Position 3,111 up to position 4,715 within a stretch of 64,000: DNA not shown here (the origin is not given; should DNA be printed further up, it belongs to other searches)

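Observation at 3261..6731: Compact operon of TonB-dependent receptor, unannotated Cys-Cys peptide and radical SAM/SPASM enzyme: candidate novel RiPP with a dedicated importer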

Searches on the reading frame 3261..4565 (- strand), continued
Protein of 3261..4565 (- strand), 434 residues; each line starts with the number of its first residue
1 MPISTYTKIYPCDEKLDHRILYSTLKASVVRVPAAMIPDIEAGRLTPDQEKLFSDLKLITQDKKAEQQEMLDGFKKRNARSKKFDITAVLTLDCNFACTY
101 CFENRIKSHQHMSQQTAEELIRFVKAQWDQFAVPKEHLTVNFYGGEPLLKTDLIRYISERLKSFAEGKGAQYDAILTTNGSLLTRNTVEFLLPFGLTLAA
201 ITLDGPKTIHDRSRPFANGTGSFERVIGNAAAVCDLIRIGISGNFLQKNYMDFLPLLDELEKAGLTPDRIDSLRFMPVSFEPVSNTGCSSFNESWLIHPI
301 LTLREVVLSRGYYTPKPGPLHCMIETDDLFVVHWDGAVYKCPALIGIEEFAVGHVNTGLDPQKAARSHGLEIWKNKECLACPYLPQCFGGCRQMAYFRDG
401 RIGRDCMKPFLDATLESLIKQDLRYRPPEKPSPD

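Call 63: find_encoding_contigs(protein=P0069, flank=7000, max_places=1)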
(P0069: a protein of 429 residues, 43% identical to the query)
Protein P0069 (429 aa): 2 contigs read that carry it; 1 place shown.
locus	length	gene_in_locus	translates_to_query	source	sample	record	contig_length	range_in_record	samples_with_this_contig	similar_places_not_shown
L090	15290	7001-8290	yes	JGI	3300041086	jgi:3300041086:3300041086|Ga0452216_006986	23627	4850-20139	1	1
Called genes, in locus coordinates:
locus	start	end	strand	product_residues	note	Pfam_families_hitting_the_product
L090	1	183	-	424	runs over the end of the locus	PF01590:GAF, PF13185:GAF_2, PF13492:GAF_3, PF13487:HD_5, PF01966:HD, PF08668:HDOD (faint)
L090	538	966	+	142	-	-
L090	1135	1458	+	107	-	-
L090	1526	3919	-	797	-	PF00672:HAMP, PF00512:HisKA, PF02518:HATPase_c, PF00072:Response_reg, PF04002:RadC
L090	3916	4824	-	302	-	PF04392:ABC_sub_bind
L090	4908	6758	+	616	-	PF07715:Plug, PF00593:TonB_dep_Rec_b-barrel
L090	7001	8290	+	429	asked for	PF13353:Fer4_12 (weak), PF04055:Radical_SAM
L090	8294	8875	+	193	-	PF07690:MFS_1, PF00083:Sugar_tr (weak)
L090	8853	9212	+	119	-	PF13443:HTH_26 (faint), PF12844:HTH_19, PF13560:HTH_31, PF01381:HTH_3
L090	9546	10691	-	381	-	PF09699:Paired_CXXCH_1 (faint), PF13435:Cytochrome_C554 (faint), PF13447:Multi-haem_cyto, PF14522:Cytochrome_C7 (faint), PF14537:Cytochrom_c3_2 (faint), PF22113:Mtrc-MtrF_II-IV_dom (faint), PF13447:Multi-haem_cyto (weak)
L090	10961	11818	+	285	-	PF01040:UbiA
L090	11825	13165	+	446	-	PF01488:Shikimate_DH (faint), PF01494:FAD_binding_3 (faint), PF02254:TrkA_N, PF02737:3HCDH_N (faint), PF13241:NAD_binding_7 (faint), PF02254:TrkA_N, PF02080:TrkA_C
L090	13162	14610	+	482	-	PF02386:TrkH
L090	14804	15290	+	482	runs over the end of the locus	PF02386:TrkH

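Call 64: find_encoding_contigs(protein=P0013, flank=7000, max_places=1)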
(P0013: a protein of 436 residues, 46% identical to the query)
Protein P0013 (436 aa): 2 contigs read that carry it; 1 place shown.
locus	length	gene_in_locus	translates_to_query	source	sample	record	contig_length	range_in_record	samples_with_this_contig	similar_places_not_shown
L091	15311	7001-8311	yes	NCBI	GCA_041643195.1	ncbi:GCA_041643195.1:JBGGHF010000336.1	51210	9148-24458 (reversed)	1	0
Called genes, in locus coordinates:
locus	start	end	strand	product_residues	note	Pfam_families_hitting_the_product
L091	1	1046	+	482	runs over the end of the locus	PF11794:HpaB_N, PF03241:HpaB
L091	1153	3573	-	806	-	PF00672:HAMP, PF00989:PAS, PF13188:PAS_8, PF13426:PAS_9, PF00512:HisKA, PF02518:HATPase_c, PF00072:Response_reg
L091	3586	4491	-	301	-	PF04392:ABC_sub_bind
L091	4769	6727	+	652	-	PF07715:Plug, PF00593:TonB_dep_Rec_b-barrel, PF14905:OMP_b-brl_3 (faint)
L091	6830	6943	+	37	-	-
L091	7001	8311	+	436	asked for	PF13353:Fer4_12 (weak), PF04055:Radical_SAM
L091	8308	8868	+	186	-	PF12832:MFS_1_like, PF07690:MFS_1, PF00083:Sugar_tr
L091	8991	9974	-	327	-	PF00574:CLP_protease (faint), PF25145:NfeD1b_N (weak), PF01343:Peptidase_S49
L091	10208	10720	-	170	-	PF08212:Lipocalin_2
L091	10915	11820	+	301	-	PF01370:Epimerase, PF16363:GDP_Man_Dehyd (weak), PF08338:DUF1731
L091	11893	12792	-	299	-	PF03328:HpcH_HpaI, PF15617:C-C_Bond_Lyase (faint)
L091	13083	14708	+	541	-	PF03092:BT1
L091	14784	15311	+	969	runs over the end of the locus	PF07695:7TMR-DISM_7TM, PF00989:PAS, PF08448:PAS_4, PF13426:PAS_9, PF00512:HisKA (weak), PF02518:HATPase_c, PF00072:Response_reg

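Call 65: find_encoding_contigs(protein=P0075, flank=7000, max_places=1)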
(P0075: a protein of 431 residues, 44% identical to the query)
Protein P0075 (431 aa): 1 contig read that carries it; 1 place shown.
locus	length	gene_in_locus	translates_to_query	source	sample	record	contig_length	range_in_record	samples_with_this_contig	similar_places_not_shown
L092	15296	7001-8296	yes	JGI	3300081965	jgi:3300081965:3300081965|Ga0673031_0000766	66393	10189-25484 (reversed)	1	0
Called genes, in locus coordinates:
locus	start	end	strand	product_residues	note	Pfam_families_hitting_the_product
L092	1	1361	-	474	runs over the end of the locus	PF00072:Response_reg, PF00158:Sigma54_activat, PF01078:Mg_chelatase (faint), PF14532:Sigma54_activ_2, PF25601:AAA_lid_14, PF02954:HTH_8 (weak)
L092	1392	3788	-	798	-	PF00672:HAMP, PF08448:PAS_4, PF13426:PAS_9, PF00989:PAS (weak), PF08448:PAS_4 (weak), PF13426:PAS_9, PF08447:PAS_3, PF02518:HATPase_c, +2 more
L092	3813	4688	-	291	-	PF04392:ABC_sub_bind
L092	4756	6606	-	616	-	PF07715:Plug, PF00593:TonB_dep_Rec_b-barrel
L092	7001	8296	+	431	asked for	PF04055:Radical_SAM, PF13353:Fer4_12 (weak)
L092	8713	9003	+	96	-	PF04456:DUF503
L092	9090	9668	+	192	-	PF02777:Sod_Fe_C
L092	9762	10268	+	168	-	PF01965:DJ-1_PfpI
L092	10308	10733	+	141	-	-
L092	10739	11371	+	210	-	PF07608:DUF1571 (weak)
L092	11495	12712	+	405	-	PF26002:Beta-barrel_AprE (faint), PF25917:BSH_RND (faint), PF25973:BSH_CzcB, PF25876:HH_MFP_RND, PF25893:HH_CzcB (weak), PF25954:Beta-barrel_RND_2, PF25975:CzcB_C, PF25989:YknX_C, +1 more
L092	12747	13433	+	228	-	PF03193:RsgA_GTPase (faint), PF00005:ABC_tran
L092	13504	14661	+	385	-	PF12704:MacB_PCD (weak), PF02687:FtsX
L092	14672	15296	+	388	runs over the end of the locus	PF12704:MacB_PCD, PF02687:FtsX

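Call 66: search_protein_families(library=pfam, proteins=[L013:8127-9332:-, L013:9888-10658:-, L002:4274-4813:+, L091:8308-8868:+], max_evalue=0.001)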
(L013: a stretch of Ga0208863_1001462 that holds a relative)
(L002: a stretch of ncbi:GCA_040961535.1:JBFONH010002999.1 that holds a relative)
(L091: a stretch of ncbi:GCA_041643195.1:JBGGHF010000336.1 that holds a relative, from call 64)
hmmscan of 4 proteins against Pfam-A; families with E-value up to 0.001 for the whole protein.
L013:8127-9332:- (401 aa): 2 families
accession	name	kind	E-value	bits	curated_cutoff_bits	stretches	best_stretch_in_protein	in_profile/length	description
PF02687.27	FtsX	-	2.7e-20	73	25.5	1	279-394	3-120/120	FtsX-like permease C-terminal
PF12704.14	MacB_PCD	-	1.4e-17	65.2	27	1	37-219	4-180/207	MacB-like periplasmic core domain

L013:9888-10658:- (256 aa): 1 family
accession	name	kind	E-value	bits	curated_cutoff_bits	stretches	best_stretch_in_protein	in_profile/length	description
PF10080.14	FtrD-like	-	2.5e-30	105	26.3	1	148-248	1-98/101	Membrane iron-sulfur containing protein FtrD-like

L002:4274-4813:+ (179 aa): 3 families
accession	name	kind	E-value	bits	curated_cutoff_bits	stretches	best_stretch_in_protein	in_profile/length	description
PF07690.21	MFS_1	-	1.3e-22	80.7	33.4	1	12-175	10-177/347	Major Facilitator Superfamily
PF00083.30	Sugar_tr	-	4.3e-08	32.9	22.3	1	34-129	47-145/452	Sugar (and other) transporter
PF12832.13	MFS_1_like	-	1.9e-05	24.3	25.2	1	1-157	215-373/373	MFS_1 like family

L091:8308-8868:+ (186 aa): 3 families
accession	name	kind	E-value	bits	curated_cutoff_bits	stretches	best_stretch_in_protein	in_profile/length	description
PF07690.21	MFS_1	-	4.1e-25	88.9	33.4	1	21-183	10-176/347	Major Facilitator Superfamily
PF00083.30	Sugar_tr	-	6.3e-10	39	22.3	1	43-183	47-193/452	Sugar (and other) transporter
PF12832.13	MFS_1_like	-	3.7e-09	36.5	25.2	1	6-165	211-372/373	MFS_1 like family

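Call 76: search_dna_similar(query=window:3261-4565:-, collection=plasmids, mode=protein, max_evalue=1e-30, max_rows=10)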
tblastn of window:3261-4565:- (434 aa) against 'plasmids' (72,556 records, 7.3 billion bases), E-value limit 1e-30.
Records with a match: 15; places in all: 15; records where one place covers at least 80% of the query: 3.
Best place of each record, by identity: <60% 15.
By first word of the organism name: Bacillus 11; Paraclostridium 2; Methylomagnum 1; Sarcina 1.
By predicted mobility (MOB-suite, as given by PLSDB): non-mobilizable 15.
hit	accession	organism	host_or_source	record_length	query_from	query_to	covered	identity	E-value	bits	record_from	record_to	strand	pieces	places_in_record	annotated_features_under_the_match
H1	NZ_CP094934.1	Paraclostridium bifermentans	Homo sapiens,feces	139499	1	391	90%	26.8%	1e-33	141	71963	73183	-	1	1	ctpM: radical SAM/SPASM domain Clo7bot peptide maturase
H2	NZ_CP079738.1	Paraclostridium bifermentans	whole organism,soil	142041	1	391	90%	26.5%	8e-34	142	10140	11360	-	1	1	ctpM: radical SAM/SPASM domain Clo7bot peptide maturase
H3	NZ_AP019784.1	Methylomagnum ishizawai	-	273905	52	391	78%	28.7%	5e-34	142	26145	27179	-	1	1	TIGR04463 family radical SAM/SPASM RiPP maturase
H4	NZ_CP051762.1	Sarcina sp. JB2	Pan troglodytes verus (Western ...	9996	20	391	86%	26.2%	1e-33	141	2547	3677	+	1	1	radical SAM protein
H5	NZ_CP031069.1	Bacillus sp. JAS24-2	cell culture,soil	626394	81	395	73%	30.6%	9e-33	138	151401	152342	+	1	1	radical SAM protein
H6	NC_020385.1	Bacillus thuringiensis serovar thuringiensis str. IS5056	-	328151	81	395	73%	30.3%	7e-33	139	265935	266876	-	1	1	radical SAM protein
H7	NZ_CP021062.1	Bacillus thuringiensis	Environment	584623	81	395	73%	30.3%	7e-33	139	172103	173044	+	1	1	radical SAM protein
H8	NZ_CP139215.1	Bacillus cereus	environmental samples,soil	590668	81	395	73%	30.3%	7e-33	139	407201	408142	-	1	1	radical SAM protein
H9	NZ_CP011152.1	Bacillus cereus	cell culture,soil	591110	81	395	73%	30.3%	7e-33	139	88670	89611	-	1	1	radical SAM protein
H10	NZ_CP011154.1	Bacillus cereus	cell culture,soil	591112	81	395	73%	30.3%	7e-33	139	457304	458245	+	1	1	radical SAM protein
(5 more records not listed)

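Call 84: search_protein_representatives(protein=window:3261-4565:-)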
Query: 434 residues. Proteins with E-value up to 0.001 (for the whole library): 26730; up to 1e-10: 11351; up to 1e-30: 546. The best 150 are listed.
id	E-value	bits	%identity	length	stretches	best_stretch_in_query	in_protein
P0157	1.3e-124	432.6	48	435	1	4-433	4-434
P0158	5.7e-114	397.4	46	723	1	1-426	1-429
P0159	1.9e-112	392.4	43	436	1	1-428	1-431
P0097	5.8e-110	384.2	45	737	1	1-426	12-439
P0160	1.8e-103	362.8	44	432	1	2-428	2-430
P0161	1.1e-102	360.2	44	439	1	2-425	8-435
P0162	3.7e-99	348.6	43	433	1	3-425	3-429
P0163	1.4e-94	333.6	40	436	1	1-432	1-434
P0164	3.5e-92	325.6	40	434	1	1-421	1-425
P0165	7.5e-91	321.2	42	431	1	1-425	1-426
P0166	8.3e-91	321.1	49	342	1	92-427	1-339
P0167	1.8e-90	320.0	39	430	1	3-426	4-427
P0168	2.3e-90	319.6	40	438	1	17-430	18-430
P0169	6.6e-90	318.1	39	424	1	1-425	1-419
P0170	9.0e-90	317.7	40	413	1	19-425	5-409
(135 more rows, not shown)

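Call 87: search_protein_families(library=pfam, proteins=[L001:7450-8604:+, L001:8567-9469:-, L001:9584-10336:-, L001:10342-12252:-], max_evalue=0.001)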
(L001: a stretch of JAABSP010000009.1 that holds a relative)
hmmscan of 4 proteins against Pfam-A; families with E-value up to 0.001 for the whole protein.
L001:7450-8604:+ (384 aa): 1 family
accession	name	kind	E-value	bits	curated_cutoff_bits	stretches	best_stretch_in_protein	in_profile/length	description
PF12725.13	DUF3810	-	3.7e-52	178.1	28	1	45-362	1-307/311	Protein of unknown function (DUF3810)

L001:8567-9469:- (300 aa): 2 families
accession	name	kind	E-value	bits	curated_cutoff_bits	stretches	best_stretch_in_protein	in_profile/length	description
PF02811.25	PHP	-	1.6e-09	38.8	26.4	1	24-86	1-41/164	PHP domain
PF13263.12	PHP_C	-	3e-05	23.9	21.3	1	191-232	14-56/56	PHP-associated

L001:9584-10336:- (250 aa): 2 families
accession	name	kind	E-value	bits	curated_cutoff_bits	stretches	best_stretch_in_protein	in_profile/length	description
PF12339.13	DNAJ_related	-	5.9e-13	49.6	25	1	65-180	40-125/127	DNA-J related protein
PF00226.36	DnaJ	-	1.7e-12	47.7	27.8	1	194-243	5-54/63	DnaJ domain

L001:10342-12252:- (636 aa): 6 families
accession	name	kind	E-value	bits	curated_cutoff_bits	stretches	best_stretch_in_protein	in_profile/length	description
PF00009.33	GTP_EFTU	-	8e-37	127.1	26.5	1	4-166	4-184/188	Elongation factor Tu GTP binding domain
PF09107.17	SelB-wing_3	-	2e-17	62.9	23.2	1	588-633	2-47/47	Elongation factor SelB, winged helix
PF09106.17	SelB-wing_2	-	2.3e-17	63.2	22.3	1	450-505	2-57/57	Elongation factor SelB, winged helix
PF25461.1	Beta-barrel_SelB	-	3.4e-13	50.1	27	1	282-359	10-79/80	Selenocysteine-specific elongation factor, beta-barrel domain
PF03144.31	GTP_EFTU_D2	-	7.7e-07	29.9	30.3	1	194-260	1-72/73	Elongation factor Tu domain 2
PF01926.29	MMR_HSR1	-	4.4e-06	27.2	21.9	1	8-101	4-99/113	50S ribosome-binding GTPase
